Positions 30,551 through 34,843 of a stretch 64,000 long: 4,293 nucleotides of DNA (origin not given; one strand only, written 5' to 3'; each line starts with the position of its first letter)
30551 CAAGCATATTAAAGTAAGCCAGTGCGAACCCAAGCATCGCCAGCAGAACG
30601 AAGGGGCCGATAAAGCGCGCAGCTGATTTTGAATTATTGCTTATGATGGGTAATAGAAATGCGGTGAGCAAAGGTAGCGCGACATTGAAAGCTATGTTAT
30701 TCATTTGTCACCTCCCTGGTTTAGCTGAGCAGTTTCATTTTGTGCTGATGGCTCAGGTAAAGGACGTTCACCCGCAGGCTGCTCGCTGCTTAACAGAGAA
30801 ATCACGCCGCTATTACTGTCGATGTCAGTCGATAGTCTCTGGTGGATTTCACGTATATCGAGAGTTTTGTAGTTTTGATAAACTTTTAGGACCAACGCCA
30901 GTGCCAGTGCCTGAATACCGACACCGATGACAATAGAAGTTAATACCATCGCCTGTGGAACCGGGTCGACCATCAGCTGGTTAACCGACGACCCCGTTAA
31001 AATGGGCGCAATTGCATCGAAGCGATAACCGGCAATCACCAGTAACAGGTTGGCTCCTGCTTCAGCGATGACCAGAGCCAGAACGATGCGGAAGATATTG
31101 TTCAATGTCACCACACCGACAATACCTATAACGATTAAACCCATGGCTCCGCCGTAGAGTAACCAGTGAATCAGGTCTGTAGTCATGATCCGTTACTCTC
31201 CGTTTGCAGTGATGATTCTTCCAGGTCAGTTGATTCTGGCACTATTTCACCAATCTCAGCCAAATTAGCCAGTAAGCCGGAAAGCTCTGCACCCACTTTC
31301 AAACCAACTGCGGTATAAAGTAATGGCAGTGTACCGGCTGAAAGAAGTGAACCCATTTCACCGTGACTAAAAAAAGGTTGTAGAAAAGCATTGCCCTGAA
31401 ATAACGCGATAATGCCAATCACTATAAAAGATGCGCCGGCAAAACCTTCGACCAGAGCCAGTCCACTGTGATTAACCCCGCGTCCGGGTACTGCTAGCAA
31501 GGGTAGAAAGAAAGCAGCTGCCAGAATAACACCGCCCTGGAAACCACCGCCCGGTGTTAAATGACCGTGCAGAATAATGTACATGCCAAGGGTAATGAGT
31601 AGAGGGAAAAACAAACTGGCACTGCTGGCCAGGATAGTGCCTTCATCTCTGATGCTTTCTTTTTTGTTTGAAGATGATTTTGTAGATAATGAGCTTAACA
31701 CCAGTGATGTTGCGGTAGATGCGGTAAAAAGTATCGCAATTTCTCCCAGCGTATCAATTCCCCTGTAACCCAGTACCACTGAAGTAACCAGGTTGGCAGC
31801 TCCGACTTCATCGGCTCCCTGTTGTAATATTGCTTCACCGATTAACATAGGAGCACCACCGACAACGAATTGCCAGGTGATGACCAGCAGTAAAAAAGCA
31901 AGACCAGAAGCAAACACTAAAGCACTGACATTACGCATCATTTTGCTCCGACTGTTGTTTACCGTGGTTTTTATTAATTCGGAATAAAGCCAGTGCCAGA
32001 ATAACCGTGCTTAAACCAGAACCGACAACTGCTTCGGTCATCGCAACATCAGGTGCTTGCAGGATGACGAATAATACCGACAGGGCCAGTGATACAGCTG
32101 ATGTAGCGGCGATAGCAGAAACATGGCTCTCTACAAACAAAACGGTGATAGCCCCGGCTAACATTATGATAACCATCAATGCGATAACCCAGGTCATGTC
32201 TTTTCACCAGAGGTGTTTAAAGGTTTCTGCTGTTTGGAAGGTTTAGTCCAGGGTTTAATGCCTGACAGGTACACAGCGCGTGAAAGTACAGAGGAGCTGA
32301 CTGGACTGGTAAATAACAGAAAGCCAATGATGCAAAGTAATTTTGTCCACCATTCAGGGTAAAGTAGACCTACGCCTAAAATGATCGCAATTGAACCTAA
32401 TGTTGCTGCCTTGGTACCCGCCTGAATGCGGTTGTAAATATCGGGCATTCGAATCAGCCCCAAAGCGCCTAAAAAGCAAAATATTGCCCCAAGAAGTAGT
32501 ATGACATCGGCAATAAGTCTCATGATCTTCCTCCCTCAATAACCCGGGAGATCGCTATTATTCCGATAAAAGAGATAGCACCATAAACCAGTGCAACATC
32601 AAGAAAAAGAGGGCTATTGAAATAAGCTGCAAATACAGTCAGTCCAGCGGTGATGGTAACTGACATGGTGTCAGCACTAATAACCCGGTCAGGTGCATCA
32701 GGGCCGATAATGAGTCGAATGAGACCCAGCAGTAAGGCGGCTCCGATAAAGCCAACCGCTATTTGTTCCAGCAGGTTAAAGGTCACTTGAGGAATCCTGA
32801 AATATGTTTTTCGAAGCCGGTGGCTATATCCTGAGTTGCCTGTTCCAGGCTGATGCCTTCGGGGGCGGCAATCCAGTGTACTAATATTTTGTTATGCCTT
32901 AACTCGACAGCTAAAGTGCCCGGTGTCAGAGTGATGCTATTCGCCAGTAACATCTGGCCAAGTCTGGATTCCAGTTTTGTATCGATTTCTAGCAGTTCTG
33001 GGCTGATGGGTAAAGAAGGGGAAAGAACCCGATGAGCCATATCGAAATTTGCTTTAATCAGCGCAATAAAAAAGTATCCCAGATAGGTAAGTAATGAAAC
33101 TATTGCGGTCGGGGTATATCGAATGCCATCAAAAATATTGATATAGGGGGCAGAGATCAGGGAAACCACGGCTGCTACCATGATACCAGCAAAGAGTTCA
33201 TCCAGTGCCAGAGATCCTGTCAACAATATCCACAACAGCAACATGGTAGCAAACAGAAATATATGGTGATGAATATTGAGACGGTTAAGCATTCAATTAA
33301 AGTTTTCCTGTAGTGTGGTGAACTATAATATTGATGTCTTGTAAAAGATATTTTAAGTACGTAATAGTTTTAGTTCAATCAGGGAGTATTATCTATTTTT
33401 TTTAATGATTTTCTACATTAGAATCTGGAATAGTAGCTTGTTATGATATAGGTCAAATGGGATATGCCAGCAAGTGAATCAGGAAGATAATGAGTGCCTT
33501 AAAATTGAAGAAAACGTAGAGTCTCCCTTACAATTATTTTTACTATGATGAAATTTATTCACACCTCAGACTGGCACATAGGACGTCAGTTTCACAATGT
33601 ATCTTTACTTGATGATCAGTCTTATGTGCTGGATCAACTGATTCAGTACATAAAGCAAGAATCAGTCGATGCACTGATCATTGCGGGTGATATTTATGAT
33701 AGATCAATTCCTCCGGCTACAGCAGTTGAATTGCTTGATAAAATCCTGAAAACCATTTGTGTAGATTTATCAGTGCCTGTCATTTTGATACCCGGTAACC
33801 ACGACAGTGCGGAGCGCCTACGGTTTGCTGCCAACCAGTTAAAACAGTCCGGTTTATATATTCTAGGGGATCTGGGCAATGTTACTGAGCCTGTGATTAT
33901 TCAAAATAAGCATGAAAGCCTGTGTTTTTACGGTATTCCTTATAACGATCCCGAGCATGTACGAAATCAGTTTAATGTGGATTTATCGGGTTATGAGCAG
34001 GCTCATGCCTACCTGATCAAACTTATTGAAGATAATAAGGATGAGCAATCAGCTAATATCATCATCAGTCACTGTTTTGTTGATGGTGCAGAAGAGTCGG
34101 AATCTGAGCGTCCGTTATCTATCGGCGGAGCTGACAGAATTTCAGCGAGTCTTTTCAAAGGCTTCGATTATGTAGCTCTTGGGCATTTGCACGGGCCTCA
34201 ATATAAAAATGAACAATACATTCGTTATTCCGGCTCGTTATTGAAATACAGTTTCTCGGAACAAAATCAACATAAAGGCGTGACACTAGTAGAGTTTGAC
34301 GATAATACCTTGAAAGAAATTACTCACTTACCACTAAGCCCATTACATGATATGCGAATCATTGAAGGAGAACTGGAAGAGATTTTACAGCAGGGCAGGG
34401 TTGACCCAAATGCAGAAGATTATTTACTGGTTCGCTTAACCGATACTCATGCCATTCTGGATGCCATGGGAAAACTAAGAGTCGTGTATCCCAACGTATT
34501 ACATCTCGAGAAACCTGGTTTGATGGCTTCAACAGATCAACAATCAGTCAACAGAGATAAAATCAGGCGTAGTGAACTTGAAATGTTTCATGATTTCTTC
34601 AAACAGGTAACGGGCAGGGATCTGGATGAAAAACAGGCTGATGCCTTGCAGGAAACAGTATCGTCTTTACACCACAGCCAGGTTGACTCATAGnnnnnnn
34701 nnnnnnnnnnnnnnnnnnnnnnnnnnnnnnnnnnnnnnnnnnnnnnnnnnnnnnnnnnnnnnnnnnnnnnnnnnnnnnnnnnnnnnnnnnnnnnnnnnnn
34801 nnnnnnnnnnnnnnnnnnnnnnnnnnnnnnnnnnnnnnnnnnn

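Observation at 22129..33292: Complete Mbx/Mbs-type (Mrp + NuoBCDHI) membrane complex, collinear with the archaeal operon, in a proteobacterial-looking genome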

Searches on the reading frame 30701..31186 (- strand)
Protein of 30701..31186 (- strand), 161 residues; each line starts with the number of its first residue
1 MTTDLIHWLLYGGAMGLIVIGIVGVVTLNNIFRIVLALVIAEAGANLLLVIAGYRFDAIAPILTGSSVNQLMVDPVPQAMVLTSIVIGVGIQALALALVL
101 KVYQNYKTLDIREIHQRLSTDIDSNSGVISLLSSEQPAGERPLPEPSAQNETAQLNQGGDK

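Call 3: search_protein_families(library=pfam, proteins=[window:30701-31186:-])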
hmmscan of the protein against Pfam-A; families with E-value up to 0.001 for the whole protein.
window:30701-31186:- (161 aa): 1 family
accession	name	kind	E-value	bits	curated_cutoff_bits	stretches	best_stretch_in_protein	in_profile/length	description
PF00420.29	Oxidored_q2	-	1.6e-19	69.9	26.1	1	13-114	5-90/95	NADH-ubiquinone/plastoquinone oxidoreductase chain 4L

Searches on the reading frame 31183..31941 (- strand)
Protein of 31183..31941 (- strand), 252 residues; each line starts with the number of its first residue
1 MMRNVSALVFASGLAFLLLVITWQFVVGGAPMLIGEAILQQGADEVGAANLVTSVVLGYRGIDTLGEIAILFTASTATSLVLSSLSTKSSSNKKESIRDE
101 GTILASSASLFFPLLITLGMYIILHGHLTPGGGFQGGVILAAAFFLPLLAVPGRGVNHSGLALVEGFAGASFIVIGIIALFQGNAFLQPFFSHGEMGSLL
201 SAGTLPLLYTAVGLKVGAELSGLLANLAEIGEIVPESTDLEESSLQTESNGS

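Call 3: search_protein_families(library=pfam, proteins=[window:31183-31941:-])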
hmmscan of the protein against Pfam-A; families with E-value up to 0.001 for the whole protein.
window:31183-31941:- (252 aa): 2 families
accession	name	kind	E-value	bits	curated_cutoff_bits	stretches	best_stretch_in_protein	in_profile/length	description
PF04039.18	MnhB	-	1.1e-20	74.6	22.5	1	103-220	1-125/127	Domain related to MnhB subunit of Na+/H+ antiporter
PF20501.3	MbhE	-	1.1e-05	25.8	27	1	18-76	17-75/98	MBH, subunit E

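Call 27: search_protein_families(library=ncbifam, proteins=[window:31183-31941:-], max_evalue=0.00001)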
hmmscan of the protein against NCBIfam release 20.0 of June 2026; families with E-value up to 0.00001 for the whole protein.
window:31183-31941:- (252 aa): 17 families
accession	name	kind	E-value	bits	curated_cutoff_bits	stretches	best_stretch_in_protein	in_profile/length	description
NF009217.0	PRK12567.1-1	equivalog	1.5e-45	155.6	268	1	24-228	27-232/238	putative monovalent cation/H+ antiporter subunit B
NF009161.0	PRK12507.1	equivalog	1.9e-24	86.5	272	1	35-188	128-288/336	putative monovalent cation/H+ antiporter subunit B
NF006248.0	PRK08386.1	subfamily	2.2e-21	76.3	92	1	101-229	4-145/151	putative monovalent cation/H+ antiporter subunit B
NF009288.0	PRK12648.1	equivalog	3.9e-20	71.6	1104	1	3-198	694-901/954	monovalent cation/H+ antiporter subunit A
NF009229.0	PRK12579.1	equivalog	1.1e-19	70.9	229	1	49-223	44-240/258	putative monovalent cation/H+ antiporter subunit B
NF009290.0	PRK12650.1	equivalog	6.8e-16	57.4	980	1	3-193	684-882/966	DUF4040 family protein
NF009219.0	PRK12567.1-3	equivalog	2.1e-13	50.4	179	1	17-217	10-203/220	putative monovalent cation/H+ antiporter subunit B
NF009162.0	PRK12508.1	equivalog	3.1e-12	46.8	120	1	102-205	5-112/139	Na(+)/H(+) antiporter subunit B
NF006249.0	PRK08387.1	equivalog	6.4e-12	46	111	1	107-220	10-119/133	putative monovalent cation/H+ antiporter subunit B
NF009160.0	PRK12505.1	equivalog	2.8e-10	39.9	140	1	92-229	17-156/179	putative monovalent cation/H+ antiporter subunit B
NF009159.0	PRK12504.1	equivalog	3.7e-10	40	141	1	36-84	126-174/178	DUF4040 domain-containing protein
NF009218.0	PRK12567.1-2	equivalog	1.2e-09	38.3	184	1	49-152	37-133/200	putative monovalent cation/H+ antiporter subunit B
NF004924.0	PRK06281.1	equivalog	1.3e-09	38.1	137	1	114-224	15-141/154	putative monovalent cation/H+ antiporter subunit B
NF009284.0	PRK12644.1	equivalog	1.7e-09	36.3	962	0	102-151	817-866/975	Na+/H+ antiporter subunit A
NF009223.0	PRK12573.1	subfamily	1.6e-07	31.5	152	1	102-196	6-103/140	Na(+)/H(+) antiporter subunit B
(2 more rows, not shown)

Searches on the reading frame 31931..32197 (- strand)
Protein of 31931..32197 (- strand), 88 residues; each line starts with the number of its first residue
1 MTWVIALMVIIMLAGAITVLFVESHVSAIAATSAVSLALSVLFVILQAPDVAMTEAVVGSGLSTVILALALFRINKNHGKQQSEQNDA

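Call 3: search_protein_families(library=pfam, proteins=[window:31931-32197:-])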
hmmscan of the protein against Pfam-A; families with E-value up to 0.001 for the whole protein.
window:31931-32197:- (88 aa): 1 family
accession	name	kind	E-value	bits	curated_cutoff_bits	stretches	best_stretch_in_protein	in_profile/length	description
PF13244.11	MbhD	-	5.6e-19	68.5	27.2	1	10-75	1-66/67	MBH, subunit D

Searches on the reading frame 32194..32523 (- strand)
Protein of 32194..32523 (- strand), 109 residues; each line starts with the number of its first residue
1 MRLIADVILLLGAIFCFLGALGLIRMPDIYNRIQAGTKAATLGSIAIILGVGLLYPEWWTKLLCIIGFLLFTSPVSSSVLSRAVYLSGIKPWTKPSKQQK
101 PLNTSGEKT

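Call 3: search_protein_families(library=pfam, proteins=[window:32194-32523:-])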
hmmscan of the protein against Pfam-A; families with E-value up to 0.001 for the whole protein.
window:32194-32523:- (109 aa): 1 family
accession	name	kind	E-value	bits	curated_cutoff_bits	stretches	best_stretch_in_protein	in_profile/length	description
PF03334.19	PhaG_MnhG_YufB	-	9e-26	90.4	23.4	1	9-85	2-80/80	Na+/H+ antiporter subunit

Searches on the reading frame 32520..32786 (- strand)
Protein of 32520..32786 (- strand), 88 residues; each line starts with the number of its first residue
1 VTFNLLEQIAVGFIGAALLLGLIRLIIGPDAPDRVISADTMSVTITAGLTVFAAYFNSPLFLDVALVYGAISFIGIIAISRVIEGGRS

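Call 3: search_protein_families(library=pfam, proteins=[window:32520-32786:-])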
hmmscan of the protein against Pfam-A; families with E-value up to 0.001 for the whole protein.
window:32520-32786:- (88 aa): 1 family
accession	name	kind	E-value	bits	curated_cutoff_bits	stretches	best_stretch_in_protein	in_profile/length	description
PF04066.18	MrpF_PhaF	-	1.3e-16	61.2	23.3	1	32-84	1-53/53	Multiple resistance and pH regulation protein F (MrpF / PhaF)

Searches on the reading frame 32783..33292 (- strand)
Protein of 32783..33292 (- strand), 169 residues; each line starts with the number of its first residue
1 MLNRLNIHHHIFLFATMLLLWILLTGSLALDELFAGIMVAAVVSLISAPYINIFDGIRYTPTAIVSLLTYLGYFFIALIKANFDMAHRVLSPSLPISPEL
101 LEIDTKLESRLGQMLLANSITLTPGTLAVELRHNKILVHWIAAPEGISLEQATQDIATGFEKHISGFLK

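Call 3: search_protein_families(library=pfam, proteins=[window:32783-33292:-])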
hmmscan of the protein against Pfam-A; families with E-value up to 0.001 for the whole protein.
window:32783-33292:- (169 aa): 1 family
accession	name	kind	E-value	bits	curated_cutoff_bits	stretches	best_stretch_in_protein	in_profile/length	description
PF01899.21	MNHE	-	1.2e-34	119.6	27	1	15-164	2-142/145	Na+/H+ ion antiporter subunit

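Call 27: search_protein_families(library=ncbifam, proteins=[window:32783-33292:-], max_evalue=0.00001)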
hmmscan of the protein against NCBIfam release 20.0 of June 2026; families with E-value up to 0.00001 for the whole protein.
window:32783-33292:- (169 aa): 15 families
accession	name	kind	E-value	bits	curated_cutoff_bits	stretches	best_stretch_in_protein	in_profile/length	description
TIGR00942.1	2a6301s05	subfamily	3.3e-26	92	212.25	1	21-164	1-139/144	multicomponent Na+:H+ antiporter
NF009295.0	PRK12652.1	equivalog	1.5e-25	90.2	290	1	9-142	170-304/368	monovalent cation/H+ antiporter subunit E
NF006245.0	PRK08383.1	subfamily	2.3e-25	89.4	192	1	14-163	7-162/168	putative monovalent cation/H+ antiporter subunit E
NF006519.0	PRK08965.1-3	equivalog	4.4e-20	72.1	190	1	17-168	10-156/158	Na+/H+ antiporter subunit E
NF006518.0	PRK08965.1-2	equivalog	2.8e-18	66.3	159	1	10-146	12-146/166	Na+/H+ antiporter subunit E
NF009292.0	PRK12651.1-3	equivalog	9.2e-18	64.8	213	1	10-165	4-154/158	Na+/H+ antiporter subunit E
NF009291.0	PRK12651.1-1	equivalog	1.1e-16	61.3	228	1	13-164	7-153/159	Na+/H+ antiporter subunit E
NF004922.0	PRK06279.1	equivalog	2.2e-16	60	99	1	64-137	3-74/100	putative monovalent cation/H+ antiporter subunit E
NF006244.0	PRK08382.1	equivalog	2.8e-16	60.1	226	1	11-163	36-195/201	putative monovalent cation/H+ antiporter subunit E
NF006521.0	PRK08965.1-5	equivalog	2e-12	47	141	1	4-158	9-161/180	Na+/H+ antiporter subunit E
NF006520.0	PRK08965.1-4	equivalog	5.8e-12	45.8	175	1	10-140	7-136/162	Na+/H+ antiporter subunit E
NF006517.0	PRK08965.1-1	equivalog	4.9e-10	39.8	180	1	11-142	5-136/161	Na+/H+ antiporter subunit E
NF005131.0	PRK06580.1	equivalog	3e-09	37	121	1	65-142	7-84/107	putative monovalent cation/H+ antiporter subunit E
NF009240.0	PRK12596.1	equivalog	3.3e-07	30.2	277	1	10-132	7-124/171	putative monovalent cation/H+ antiporter subunit E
NF009293.0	PRK12651.1-4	equivalog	9.1e-06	25.8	195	0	4-135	4-140/173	Na+/H+ antiporter subunit E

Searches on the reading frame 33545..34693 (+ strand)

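Call 4: search_protein_families(library=pfam, proteins=[window:33545-34693:+])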
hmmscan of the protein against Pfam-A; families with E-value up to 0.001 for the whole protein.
window:33545-34693:+ (382 aa): 5 families
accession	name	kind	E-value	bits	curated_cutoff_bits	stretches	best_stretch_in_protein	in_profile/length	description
PF00149.33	Metallophos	-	1.5e-20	74.9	21.5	1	2-218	1-191/191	Calcineurin-like phosphoesterase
PF12320.13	SbcD_C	-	1.8e-18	67.2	24.4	1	266-355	1-93/94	Type 5 capsule protein repressor C-terminal domain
PF12850.12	Metallophos_2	-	2.9e-08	34.3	27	1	2-139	1-60/154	Calcineurin-like phosphoesterase superfamily domain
PF04042.21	DNA_pol_E_B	-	0.00011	22.2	29.1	0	27-91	17-94/210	DNA polymerase alpha/epsilon subunit B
PF14582.11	Metallophos_3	-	0.00065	19.6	28.2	0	60-91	74-104/259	Metallophosphoesterase, calcineurin superfamily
